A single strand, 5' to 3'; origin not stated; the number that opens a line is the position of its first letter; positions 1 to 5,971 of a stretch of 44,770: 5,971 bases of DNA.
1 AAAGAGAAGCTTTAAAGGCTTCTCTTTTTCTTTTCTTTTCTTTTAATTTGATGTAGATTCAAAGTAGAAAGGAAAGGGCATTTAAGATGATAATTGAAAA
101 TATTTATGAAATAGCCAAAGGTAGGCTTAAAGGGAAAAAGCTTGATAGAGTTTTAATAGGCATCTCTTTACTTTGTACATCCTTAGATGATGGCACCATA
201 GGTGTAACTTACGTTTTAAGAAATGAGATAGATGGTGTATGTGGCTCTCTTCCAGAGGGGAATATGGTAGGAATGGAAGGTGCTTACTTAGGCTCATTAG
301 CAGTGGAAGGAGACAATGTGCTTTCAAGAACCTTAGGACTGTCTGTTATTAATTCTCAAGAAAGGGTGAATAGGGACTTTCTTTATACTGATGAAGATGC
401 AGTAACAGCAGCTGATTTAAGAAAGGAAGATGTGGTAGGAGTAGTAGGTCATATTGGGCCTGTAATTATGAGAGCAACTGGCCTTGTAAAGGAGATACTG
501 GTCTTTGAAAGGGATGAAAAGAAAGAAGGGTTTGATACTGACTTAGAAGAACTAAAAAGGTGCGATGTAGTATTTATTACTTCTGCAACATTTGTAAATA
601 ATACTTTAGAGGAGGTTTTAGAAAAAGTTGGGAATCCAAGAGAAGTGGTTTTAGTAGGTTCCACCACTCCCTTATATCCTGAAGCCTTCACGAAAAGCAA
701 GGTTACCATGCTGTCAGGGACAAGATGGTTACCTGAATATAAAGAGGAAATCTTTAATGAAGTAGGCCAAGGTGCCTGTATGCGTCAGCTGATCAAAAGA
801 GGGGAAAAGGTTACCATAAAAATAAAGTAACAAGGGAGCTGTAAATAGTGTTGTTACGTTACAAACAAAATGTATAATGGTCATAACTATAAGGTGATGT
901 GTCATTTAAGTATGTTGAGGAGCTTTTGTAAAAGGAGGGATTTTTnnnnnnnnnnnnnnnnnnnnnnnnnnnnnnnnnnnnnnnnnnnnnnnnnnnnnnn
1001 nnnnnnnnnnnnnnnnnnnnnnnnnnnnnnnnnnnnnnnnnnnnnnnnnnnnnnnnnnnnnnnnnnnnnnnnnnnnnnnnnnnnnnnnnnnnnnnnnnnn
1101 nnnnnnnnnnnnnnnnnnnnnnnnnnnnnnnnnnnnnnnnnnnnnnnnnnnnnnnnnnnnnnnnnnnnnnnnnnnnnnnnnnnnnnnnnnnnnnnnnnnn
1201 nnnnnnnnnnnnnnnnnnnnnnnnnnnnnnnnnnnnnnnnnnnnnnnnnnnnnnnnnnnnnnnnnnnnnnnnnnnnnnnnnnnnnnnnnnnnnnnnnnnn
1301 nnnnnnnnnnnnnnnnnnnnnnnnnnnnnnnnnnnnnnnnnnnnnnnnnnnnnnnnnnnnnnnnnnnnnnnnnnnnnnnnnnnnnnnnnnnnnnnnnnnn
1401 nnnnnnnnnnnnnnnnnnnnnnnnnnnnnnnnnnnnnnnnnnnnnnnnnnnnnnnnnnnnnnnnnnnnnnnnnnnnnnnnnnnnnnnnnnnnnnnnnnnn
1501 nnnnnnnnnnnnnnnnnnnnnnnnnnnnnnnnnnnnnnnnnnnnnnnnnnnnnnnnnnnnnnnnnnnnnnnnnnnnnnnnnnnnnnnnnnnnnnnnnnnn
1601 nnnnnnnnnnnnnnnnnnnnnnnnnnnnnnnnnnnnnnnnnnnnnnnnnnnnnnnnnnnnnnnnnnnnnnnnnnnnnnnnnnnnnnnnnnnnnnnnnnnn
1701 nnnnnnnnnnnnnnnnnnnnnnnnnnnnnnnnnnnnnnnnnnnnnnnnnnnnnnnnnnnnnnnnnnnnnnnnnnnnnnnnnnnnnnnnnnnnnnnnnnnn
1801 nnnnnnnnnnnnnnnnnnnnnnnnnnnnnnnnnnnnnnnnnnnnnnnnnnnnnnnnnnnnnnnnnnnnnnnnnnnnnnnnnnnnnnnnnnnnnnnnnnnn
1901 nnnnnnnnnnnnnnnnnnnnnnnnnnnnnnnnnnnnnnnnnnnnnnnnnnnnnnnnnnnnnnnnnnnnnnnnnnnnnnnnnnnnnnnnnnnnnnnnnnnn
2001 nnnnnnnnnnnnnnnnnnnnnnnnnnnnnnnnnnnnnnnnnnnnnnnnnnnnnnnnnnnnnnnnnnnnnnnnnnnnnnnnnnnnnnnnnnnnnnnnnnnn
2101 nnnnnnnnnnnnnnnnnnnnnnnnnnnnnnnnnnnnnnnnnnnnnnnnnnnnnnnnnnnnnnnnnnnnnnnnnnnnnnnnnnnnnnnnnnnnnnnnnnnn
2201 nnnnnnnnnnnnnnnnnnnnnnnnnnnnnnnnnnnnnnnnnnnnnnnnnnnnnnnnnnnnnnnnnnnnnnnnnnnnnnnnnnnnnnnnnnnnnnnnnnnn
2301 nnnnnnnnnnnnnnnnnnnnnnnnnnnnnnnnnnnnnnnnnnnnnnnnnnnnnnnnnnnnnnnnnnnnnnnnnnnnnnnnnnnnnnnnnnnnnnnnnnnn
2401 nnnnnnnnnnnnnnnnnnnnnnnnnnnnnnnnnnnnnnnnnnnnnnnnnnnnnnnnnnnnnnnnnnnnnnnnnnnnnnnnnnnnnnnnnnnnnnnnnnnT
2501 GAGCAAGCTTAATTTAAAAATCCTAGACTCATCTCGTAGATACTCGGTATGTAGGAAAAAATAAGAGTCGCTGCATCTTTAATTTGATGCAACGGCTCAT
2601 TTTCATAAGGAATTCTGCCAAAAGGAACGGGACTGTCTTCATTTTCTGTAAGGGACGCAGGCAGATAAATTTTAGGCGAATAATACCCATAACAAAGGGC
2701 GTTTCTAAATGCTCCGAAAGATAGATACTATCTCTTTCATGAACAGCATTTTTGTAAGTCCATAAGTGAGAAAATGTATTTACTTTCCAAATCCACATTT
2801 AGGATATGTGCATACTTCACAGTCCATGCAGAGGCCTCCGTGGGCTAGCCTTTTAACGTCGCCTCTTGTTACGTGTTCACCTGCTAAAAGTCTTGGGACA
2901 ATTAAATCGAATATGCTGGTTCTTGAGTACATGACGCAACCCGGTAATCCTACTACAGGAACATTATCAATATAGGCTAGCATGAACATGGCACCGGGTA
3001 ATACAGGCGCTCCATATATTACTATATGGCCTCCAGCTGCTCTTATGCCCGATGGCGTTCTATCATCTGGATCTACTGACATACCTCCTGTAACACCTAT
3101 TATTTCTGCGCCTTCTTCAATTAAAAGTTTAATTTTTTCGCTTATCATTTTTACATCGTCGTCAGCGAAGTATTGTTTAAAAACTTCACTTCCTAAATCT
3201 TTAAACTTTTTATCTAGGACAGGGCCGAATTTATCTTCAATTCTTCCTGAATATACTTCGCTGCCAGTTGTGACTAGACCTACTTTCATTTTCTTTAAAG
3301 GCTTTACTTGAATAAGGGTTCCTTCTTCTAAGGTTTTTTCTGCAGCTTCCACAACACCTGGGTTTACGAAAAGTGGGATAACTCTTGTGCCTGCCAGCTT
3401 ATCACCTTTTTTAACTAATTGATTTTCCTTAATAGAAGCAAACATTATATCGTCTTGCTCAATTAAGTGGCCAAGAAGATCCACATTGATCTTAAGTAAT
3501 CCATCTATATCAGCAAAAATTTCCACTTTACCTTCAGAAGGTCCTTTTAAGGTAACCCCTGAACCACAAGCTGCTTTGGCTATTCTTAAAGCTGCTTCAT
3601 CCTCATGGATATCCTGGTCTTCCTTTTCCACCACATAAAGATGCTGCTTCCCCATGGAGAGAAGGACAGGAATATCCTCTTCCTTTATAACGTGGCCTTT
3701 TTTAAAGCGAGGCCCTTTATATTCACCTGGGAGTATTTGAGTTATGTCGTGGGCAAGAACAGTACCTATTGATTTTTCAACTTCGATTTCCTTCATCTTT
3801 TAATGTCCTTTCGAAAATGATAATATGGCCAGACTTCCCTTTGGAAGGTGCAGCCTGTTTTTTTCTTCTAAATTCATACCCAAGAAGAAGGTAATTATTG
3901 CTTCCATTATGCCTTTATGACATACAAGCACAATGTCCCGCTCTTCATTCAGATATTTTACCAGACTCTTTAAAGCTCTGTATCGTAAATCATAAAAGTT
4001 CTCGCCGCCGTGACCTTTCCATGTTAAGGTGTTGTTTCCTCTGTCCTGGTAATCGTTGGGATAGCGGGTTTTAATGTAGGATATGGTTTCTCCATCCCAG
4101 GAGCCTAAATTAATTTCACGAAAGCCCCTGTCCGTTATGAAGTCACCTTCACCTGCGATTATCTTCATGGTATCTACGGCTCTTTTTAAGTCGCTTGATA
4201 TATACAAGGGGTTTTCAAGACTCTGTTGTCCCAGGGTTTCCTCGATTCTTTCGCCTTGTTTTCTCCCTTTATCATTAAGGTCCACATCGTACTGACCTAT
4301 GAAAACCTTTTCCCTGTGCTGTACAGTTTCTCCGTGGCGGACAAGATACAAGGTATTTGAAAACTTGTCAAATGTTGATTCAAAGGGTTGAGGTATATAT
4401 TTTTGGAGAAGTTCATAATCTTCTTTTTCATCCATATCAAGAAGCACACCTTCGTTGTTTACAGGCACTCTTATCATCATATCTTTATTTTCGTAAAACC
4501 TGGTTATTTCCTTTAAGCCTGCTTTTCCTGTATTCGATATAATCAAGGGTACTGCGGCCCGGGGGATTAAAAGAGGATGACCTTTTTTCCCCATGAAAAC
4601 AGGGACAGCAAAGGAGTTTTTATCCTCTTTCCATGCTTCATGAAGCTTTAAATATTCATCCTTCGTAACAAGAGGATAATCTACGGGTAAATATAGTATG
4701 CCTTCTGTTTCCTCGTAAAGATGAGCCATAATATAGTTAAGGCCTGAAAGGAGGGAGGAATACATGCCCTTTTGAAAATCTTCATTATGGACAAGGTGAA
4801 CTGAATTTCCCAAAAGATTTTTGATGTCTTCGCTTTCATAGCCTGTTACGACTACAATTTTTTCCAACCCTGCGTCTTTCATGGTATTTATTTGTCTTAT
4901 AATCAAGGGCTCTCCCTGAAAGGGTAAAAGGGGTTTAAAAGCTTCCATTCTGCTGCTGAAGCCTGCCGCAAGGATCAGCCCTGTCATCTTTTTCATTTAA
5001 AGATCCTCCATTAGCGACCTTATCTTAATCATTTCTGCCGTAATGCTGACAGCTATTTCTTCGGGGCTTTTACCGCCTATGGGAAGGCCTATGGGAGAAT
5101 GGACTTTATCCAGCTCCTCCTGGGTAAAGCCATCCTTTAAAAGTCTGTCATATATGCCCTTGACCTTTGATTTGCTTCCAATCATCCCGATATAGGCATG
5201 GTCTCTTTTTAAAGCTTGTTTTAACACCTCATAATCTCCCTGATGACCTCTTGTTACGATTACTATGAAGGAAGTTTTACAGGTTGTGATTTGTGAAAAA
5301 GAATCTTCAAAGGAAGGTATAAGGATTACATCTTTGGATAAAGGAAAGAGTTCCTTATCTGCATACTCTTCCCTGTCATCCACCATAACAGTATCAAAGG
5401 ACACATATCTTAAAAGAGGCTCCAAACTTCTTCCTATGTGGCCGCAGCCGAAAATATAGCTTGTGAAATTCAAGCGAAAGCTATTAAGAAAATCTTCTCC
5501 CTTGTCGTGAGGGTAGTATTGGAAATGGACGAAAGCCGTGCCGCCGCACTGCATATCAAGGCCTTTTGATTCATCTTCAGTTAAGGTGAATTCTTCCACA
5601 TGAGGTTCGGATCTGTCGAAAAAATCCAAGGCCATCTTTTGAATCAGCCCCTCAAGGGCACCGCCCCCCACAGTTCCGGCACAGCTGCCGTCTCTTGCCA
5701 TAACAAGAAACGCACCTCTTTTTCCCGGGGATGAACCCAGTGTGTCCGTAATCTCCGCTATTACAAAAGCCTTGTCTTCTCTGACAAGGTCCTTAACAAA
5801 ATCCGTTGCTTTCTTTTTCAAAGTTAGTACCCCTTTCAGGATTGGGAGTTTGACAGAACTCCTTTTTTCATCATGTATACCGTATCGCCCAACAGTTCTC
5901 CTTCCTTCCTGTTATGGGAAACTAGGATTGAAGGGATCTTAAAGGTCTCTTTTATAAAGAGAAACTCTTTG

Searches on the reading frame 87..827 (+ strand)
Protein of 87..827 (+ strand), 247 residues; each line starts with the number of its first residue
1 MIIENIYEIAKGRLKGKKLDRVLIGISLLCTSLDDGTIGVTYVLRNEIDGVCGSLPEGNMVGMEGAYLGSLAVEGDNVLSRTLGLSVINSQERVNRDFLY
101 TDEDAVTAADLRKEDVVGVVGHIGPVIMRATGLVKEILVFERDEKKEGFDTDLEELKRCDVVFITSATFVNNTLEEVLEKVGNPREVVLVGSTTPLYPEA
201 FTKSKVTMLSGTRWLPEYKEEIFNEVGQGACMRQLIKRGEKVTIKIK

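Call 41: search_protein_families(library=pfam, proteins=[window:87-827:+], max_evalue=0.001)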
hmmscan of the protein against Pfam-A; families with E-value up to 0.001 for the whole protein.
window:87-827:+ (247 aa): 2 families
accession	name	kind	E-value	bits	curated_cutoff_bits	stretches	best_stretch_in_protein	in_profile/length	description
PF04016.18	DUF364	-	1.6e-28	99.6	23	1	105-243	2-145/147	Putative heavy-metal chelation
PF13938.11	DUF4213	-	6.6e-09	36.4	23.5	1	7-90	1-73/75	Putative heavy-metal chelation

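Call 64: search_protein_families(library=ncbifam, proteins=[window:87-827:+], max_evalue=1e-8)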
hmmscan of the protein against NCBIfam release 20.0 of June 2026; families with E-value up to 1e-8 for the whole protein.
window:87-827:+ (247 aa): 0 families

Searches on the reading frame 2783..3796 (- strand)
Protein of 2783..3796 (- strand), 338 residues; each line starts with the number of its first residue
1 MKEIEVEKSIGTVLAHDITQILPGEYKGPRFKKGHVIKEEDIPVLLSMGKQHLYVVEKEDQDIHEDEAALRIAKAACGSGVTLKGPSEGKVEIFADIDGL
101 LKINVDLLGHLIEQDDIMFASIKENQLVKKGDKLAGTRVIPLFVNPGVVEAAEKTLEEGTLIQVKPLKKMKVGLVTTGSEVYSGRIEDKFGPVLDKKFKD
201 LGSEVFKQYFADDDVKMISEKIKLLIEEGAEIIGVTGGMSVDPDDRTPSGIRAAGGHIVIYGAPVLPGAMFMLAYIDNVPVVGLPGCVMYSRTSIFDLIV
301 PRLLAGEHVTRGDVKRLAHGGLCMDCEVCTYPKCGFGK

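Call 5: search_protein_families(library=ncbifam, proteins=[window:2783-3796:-], max_evalue=0.001)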
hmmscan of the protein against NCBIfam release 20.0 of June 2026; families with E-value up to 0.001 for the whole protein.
window:2783-3796:- (338 aa): 9 families
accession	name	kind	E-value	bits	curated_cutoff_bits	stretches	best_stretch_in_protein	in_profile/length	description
NF011067.0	PRK14497.1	equivalog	4e-14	52.1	536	1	171-305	181-319/546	putative molybdopterin biosynthesis protein MoeA/unknown domain fusion protein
TIGR00177.1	molyb_syn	domain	9.4e-14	51.6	85.35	1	169-287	1-134/148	molybdenum cofactor synthesis domain-containing protein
NF011068.0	PRK14498.1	equivalog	4.4e-12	44.9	534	1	162-301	179-322/647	molybdopterin biosynthesis protein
NF002947.1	PRK03604.1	equivalog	4.9e-09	35.9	285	1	169-254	145-230/301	bifunctional molybdenum cofactor biosynthesis protein MoaC/MoaB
NF001813.0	PRK00549.1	equivalog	2.9e-07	29.8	379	1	170-247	1-77/414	competence/damage-inducible protein A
NF002291.0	PRK01215.1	equivalog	7.5e-06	25.2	293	1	169-254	3-87/264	nicotinamide mononucleotide deamidase-related protein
NF007960.1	PRK10680.1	equivalog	4.2e-05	22.5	440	1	162-303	166-312/401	molybdopterin molybdotransferase MoeA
TIGR00200.1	cinA_nterm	subfamily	9.1e-05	21.3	243.15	1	170-252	2-83/414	CinA family nicotinamide mononucleotide deamidase-related protein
NF050098.1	MoeA_actino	exception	0.00081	18.2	560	0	174-292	186-303/400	molybdopterin molybdotransferase MoeA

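Call 6: search_protein_families(library=pfam, proteins=[window:2783-3796:-], max_evalue=0.001)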
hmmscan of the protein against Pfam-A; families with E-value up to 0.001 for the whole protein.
window:2783-3796:- (338 aa): 1 family
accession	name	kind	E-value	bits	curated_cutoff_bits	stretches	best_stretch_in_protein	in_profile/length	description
PF00994.29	MoCF_biosynth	-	2.1e-21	76.6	26.6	1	174-303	2-142/144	Probable molybdopterin binding domain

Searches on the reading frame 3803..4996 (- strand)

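Call 5: search_protein_families(library=ncbifam, proteins=[window:3803-4996:-], max_evalue=0.001)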
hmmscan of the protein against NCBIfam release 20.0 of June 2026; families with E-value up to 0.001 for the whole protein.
window:3803-4996:- (398 aa): 47 families (the best 25 are shown)
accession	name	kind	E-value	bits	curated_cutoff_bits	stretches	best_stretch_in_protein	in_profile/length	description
NF045665.1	NTPtran_DVU1551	equivalog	8.8e-56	189.5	315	1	5-231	2-225/359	DVU_1551 family NTP transferase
TIGR03310.1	matur_MocA_YgfJ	equivalog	9.8e-39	133.3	186.45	1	7-195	3-186/188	molybdenum cofactor cytidylyltransferase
TIGR03162.1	ribazole_cobC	equivalog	2.4e-31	108.5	162.9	1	216-391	1-175/176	alpha-ribazole phosphatase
NF005567.0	PRK07238.1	equivalog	1.4e-21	77.3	326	1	213-394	177-360/378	bifunctional RNase H/acid phosphatase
NF009993.0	PRK13462.1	equivalog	5e-21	75.3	226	1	214-397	6-184/203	acid phosphatase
NF009994.0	PRK13463.1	equivalog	2e-18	67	277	1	214-396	3-188/203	phosphoserine phosphatase 1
NF045917.1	PhserinePhPspA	equivalog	6.6e-17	61.9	350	1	216-378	4-168/211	phosphoserine phosphatase PspA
TIGR03848.1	MSMEG_4193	subfamily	3.7e-16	59.2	203.85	1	215-396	1-188/204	MSMEG_4193 family putative phosphomutase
NF011580.0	PRK15004.1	equivalog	6e-16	59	250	1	216-395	3-184/203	adenosylcobalamin/alpha-ribazole phosphatase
NF038349.1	dPGM_arch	equivalog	2.3e-14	53.7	225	1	218-396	3-173/194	2,3-diphosphoglycerate-dependent phosphoglycerate mutase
NF002901.0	PRK03482.1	equivalog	6.4e-14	52.1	261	1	216-393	4-183/215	2,3-diphosphoglycerate-dependent phosphoglycerate mutase GpmB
TIGR03202.1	pucB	equivalog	3e-13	49.9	235.05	1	5-194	2-192/192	xanthine dehydrogenase accessory protein PucB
NF045782.1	NicBOxredNboR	equivalog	4.2e-13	49.4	260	1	3-197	8-205/206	nicotine blue oxidoreductase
TIGR02665.1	molyb_mobA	equivalog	1.1e-10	41.8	151.85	1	5-171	2-162/186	molybdenum cofactor guanylyltransferase MobA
NF010713.0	PRK14115.1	equivalog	1.3e-10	41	305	1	215-283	3-71/248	2,3-diphosphoglycerate-dependent phosphoglycerate mutase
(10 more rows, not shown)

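Call 6: search_protein_families(library=pfam, proteins=[window:3803-4996:-], max_evalue=0.001)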
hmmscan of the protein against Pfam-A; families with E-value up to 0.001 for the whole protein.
window:3803-4996:- (398 aa): 3 families
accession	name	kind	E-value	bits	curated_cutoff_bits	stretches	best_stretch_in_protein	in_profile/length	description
PF00300.27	His_Phos_1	-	1.1e-40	139.8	21.7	1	216-397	1-184/194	Histidine phosphatase superfamily (branch 1)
PF12804.13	NTP_transf_3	-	8.6e-35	120.7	27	1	6-168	1-157/160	MobA-like NTP transferase domain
PF02348.25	CTP_transf_3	-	0.00018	21.8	22.6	1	7-166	3-121/217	Cytidylyltransferase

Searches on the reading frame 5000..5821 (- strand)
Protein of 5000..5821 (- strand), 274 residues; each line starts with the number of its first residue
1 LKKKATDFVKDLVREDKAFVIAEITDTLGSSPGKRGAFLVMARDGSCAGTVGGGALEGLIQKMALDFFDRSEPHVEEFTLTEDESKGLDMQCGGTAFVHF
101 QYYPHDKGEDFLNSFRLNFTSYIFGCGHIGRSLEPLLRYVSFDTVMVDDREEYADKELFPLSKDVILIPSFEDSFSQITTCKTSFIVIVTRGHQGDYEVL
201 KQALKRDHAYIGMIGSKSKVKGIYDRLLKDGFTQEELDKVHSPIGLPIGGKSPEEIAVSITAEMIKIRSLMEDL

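Call 5: search_protein_families(library=ncbifam, proteins=[window:5000-5821:-], max_evalue=0.001)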
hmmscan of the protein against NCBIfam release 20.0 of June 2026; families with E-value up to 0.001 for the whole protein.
window:5000-5821:- (274 aa): 2 families
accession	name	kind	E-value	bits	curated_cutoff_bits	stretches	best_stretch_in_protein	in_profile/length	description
NF045664.1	XdhC_rel_AOR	equivalog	5.6e-83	279.1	350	2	105-269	181-345/346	XdhC family aldehyde oxidoreductase maturation factor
TIGR02964.1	xanthine_xdhC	equivalog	7e-39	133.8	161.6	1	20-265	1-246/246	xanthine dehydrogenase accessory protein XdhC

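Call 6: search_protein_families(library=pfam, proteins=[window:5000-5821:-], max_evalue=0.001)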
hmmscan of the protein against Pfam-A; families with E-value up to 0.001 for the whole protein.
window:5000-5821:- (274 aa): 2 families
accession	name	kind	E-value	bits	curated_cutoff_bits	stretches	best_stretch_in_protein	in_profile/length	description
PF13478.12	XdhC_C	-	8.2e-40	136.6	29.7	1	122-264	2-125/125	XdhC Rossmann domain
PF02625.21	XdhC_CoxI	-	4e-13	49.5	24.3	1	13-78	2-67/68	XdhC and CoxI family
